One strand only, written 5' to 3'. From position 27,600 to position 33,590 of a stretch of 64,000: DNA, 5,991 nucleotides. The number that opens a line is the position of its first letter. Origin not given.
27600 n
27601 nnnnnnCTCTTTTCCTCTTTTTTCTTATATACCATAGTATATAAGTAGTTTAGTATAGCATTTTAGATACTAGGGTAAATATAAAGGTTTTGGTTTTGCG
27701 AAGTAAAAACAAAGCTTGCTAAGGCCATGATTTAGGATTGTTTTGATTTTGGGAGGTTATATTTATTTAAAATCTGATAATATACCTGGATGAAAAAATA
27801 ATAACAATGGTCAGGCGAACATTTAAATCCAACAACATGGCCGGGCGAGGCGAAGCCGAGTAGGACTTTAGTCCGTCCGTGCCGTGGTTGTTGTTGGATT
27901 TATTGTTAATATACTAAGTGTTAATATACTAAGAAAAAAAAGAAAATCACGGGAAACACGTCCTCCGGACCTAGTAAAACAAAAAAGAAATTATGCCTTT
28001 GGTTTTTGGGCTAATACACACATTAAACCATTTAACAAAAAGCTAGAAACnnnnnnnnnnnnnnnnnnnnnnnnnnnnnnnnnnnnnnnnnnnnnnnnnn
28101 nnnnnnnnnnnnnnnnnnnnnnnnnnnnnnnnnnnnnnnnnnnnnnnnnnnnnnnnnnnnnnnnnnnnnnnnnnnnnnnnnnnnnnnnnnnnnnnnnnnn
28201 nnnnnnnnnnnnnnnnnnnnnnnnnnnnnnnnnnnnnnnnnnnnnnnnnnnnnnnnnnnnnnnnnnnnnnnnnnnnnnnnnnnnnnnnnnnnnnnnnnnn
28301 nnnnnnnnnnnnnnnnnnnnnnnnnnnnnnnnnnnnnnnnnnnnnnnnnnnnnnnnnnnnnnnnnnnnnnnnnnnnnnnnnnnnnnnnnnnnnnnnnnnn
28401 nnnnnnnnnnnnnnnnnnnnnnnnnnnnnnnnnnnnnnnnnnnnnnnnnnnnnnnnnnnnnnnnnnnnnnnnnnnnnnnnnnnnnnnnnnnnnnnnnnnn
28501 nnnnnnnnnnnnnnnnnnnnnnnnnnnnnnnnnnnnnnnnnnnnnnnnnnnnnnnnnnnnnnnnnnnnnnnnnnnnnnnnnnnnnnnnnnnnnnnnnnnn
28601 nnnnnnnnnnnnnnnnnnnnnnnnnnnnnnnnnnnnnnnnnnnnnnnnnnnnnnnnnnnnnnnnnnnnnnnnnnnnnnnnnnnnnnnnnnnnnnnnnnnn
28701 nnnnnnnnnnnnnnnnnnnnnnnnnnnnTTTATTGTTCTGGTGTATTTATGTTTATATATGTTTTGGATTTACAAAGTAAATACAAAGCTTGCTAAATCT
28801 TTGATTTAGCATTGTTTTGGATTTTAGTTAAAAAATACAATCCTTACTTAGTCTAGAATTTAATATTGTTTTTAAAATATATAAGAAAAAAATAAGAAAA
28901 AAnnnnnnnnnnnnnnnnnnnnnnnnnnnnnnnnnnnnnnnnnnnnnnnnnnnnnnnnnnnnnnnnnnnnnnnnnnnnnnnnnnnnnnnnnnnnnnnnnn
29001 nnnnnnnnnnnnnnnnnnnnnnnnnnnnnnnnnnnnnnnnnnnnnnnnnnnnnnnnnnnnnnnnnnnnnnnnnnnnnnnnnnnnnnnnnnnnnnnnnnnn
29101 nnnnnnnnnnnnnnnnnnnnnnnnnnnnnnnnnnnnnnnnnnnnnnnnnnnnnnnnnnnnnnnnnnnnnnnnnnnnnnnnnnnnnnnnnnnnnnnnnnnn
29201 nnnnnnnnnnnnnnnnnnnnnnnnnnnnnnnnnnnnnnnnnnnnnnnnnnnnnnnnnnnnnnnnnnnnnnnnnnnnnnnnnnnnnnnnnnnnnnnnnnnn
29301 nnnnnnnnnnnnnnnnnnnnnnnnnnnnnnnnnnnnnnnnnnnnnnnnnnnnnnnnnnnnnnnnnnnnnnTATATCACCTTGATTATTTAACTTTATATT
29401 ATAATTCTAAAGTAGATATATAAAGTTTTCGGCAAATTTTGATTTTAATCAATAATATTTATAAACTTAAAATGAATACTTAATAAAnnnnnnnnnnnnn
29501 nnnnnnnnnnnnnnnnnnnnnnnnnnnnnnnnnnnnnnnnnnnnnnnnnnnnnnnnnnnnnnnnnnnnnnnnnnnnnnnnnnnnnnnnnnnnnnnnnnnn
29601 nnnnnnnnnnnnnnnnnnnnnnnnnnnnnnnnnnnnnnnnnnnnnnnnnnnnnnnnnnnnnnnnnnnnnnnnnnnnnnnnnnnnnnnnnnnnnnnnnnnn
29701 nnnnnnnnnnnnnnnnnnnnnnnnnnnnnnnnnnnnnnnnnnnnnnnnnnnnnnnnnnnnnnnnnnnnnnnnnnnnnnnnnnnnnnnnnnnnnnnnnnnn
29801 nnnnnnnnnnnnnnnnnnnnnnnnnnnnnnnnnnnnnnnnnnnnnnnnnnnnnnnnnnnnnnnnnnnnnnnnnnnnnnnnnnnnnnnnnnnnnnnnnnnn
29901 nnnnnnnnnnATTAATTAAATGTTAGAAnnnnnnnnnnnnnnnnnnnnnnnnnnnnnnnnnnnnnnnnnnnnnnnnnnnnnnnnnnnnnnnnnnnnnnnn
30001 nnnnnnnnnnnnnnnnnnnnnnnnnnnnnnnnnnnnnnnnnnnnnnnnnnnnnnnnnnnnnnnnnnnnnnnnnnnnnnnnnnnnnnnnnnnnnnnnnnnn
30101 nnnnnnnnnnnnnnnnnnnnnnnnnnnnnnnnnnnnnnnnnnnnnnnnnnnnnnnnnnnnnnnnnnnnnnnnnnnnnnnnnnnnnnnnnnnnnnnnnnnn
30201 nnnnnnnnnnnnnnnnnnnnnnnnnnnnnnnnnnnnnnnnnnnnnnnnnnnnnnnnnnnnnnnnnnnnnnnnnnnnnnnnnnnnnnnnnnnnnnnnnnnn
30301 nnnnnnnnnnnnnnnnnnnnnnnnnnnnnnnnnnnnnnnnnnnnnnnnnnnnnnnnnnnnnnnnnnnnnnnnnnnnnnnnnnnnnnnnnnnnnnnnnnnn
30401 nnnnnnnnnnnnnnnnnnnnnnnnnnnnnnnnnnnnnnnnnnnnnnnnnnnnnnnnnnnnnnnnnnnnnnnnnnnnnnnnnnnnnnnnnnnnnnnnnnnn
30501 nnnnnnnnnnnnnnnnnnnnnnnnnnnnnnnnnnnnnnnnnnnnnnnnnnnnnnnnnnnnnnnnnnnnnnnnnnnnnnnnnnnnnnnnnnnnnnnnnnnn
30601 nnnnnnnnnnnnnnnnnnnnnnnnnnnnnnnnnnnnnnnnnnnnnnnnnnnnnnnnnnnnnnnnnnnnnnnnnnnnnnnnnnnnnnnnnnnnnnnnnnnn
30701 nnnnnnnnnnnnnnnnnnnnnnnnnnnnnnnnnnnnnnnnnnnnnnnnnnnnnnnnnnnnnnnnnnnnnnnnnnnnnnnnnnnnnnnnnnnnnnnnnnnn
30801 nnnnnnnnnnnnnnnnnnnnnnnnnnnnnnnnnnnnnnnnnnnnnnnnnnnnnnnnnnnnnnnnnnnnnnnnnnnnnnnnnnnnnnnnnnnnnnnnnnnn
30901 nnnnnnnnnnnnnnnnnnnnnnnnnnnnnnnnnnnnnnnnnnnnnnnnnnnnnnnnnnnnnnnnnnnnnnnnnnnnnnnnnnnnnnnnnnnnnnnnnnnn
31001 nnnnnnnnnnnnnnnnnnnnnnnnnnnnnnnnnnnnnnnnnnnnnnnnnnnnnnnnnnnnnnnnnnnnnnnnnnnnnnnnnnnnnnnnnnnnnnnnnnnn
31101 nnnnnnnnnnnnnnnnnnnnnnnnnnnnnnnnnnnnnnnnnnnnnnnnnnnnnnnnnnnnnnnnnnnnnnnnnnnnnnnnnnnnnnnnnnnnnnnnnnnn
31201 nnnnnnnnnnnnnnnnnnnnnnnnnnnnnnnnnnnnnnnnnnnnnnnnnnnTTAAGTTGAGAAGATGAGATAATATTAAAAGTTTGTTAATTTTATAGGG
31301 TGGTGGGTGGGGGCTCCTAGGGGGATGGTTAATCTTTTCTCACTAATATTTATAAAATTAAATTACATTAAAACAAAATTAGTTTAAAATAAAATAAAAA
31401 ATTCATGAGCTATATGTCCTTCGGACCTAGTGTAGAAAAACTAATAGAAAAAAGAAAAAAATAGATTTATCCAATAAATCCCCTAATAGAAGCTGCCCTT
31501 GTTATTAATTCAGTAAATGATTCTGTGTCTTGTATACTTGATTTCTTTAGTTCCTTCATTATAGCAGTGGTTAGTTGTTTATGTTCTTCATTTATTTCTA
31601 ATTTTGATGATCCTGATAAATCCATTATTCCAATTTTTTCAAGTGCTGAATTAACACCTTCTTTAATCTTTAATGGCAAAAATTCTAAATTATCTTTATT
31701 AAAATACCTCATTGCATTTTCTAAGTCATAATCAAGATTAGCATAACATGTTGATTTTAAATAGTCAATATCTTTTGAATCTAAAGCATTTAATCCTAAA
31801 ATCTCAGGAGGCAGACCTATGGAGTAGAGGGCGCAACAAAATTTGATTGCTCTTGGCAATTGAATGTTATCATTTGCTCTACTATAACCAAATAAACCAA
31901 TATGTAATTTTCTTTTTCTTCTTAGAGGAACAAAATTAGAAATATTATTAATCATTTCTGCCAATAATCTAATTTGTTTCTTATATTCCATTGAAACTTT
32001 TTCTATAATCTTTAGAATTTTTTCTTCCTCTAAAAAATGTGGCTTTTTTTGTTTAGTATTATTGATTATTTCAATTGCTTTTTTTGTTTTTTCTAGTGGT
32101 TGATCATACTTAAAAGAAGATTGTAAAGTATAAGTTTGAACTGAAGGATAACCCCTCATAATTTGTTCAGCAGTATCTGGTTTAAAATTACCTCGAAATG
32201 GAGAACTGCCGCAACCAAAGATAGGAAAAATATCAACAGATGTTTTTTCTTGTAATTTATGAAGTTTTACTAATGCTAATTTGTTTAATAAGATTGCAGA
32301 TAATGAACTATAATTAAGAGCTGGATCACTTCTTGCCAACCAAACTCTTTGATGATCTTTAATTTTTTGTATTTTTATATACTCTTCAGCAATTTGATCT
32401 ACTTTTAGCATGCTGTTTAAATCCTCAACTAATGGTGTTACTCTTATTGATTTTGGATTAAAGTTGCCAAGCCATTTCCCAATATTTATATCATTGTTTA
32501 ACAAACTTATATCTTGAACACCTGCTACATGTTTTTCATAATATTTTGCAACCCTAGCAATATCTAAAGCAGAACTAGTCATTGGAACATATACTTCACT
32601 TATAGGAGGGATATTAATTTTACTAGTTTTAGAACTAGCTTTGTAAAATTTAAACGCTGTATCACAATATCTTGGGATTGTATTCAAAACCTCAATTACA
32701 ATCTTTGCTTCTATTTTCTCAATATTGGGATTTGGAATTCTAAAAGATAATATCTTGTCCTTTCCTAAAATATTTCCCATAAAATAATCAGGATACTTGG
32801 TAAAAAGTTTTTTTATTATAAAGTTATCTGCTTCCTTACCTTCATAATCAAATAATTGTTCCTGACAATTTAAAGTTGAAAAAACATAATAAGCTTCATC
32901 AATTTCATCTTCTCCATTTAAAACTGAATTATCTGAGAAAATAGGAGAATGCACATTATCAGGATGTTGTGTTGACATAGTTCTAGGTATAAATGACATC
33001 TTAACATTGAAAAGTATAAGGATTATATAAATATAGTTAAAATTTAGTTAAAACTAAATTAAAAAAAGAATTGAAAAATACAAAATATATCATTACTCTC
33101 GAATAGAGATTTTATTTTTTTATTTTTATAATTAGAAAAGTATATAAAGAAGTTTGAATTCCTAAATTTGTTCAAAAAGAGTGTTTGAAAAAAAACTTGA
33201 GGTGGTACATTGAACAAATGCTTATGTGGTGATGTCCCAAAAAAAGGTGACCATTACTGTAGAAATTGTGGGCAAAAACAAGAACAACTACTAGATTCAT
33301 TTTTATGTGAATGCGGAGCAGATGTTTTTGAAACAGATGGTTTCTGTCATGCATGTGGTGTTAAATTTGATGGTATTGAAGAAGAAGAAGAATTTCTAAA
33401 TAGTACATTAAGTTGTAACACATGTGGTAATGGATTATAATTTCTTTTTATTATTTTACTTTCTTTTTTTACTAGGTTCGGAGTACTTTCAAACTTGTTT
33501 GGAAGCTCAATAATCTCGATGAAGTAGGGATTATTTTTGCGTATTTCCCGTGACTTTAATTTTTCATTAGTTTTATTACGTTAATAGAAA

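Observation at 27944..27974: Conserved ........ box placed 14-51 nt after stop codons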

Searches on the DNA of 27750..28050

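Call 63: search_rna_families(source=window, start=27750, end=28050, threshold=evalue, max_evalue=5)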
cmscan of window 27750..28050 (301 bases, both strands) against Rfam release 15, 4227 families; matches with E-value up to 5: 0.
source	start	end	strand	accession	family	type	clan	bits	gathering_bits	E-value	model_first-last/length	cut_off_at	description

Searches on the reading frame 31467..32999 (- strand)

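Call 74: search_protein_families(library=pfam, proteins=[window:31467-32999:-], max_evalue=0.001)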
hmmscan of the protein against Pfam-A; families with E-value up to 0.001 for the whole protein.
window:31467-32999:- (510 aa): 1 family
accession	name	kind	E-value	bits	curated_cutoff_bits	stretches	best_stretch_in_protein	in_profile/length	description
PF14010.12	PEPcase_2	-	4.6e-170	566.8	25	1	4-510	1-493/493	Phosphoenolpyruvate carboxylase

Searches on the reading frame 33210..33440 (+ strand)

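Call 74: search_protein_families(library=pfam, proteins=[window:33210-33440:+], max_evalue=0.001)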
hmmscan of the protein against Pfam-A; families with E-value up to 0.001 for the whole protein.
window:33210-33440:+ (76 aa): 2 families
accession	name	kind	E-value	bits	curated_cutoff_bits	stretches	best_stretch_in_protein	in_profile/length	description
PF13248.11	Zn_ribbon_3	-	0.00012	21.8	27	0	6-23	8-25/26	zinc-ribbon domain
PF12773.13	DZR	-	0.00035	21.1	27.3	0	6-50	4-45/45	Double zinc ribbon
